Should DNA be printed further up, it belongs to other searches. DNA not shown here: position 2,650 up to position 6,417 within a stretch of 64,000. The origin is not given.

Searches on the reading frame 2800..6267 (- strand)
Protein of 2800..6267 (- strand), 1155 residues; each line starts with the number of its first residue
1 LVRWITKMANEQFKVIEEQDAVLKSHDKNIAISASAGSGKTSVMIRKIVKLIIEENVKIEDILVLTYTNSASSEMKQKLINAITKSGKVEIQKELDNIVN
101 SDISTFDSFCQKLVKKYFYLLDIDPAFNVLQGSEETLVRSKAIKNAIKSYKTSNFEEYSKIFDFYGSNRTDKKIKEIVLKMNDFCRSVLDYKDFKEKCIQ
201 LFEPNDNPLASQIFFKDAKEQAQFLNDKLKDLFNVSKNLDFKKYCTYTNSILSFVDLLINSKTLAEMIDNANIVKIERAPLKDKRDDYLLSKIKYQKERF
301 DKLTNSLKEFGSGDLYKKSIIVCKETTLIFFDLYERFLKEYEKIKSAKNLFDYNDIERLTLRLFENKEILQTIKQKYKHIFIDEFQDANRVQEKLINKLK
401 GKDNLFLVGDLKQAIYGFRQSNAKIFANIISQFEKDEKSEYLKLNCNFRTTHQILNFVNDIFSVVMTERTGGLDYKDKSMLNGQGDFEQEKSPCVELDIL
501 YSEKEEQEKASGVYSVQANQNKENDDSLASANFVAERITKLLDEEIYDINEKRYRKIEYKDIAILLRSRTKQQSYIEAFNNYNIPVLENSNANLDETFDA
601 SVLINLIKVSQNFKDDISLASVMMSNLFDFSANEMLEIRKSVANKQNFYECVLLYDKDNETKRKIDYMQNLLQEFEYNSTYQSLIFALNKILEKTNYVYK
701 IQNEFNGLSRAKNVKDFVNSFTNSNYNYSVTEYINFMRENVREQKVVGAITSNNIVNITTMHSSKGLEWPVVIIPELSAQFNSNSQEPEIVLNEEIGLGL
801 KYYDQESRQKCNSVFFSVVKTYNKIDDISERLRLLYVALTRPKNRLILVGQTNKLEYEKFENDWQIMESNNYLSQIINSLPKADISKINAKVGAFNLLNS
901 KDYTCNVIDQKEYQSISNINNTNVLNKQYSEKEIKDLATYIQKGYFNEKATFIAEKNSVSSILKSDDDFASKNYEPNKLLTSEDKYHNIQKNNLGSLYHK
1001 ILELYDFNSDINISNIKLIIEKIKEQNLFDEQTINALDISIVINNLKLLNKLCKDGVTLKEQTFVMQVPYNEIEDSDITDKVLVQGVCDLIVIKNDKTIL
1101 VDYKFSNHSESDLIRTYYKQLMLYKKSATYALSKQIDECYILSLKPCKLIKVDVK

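Call 89: search_protein_families(library=pfam, proteins=[window:2800-6267:-], max_evalue=0.00001)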
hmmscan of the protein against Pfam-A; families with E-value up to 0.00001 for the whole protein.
window:2800-6267:- (1155 aa): 5 families
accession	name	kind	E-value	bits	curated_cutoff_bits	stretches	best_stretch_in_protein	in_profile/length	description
PF00580.27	UvrD-helicase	-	1.9e-51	175.8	23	1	17-433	3-270/271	UvrD/REP helicase N-terminal domain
PF13361.12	UvrD_C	-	3.9e-24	86.2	25.6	1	443-848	2-345/350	UvrD-like helicase C-terminal domain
PF13245.12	AAA_19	-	3.8e-17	63.1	25.1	1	20-419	3-134/134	AAA domain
PF13538.12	UvrD_C_2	-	8e-09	35.7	27.4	0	758-782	4-30/52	UvrD-like helicase C-terminal domain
PF01443.25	Viral_helicase1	-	4e-06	27.3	21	0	358-437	41-119/228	Viral superfamily 1 RNA helicase core domain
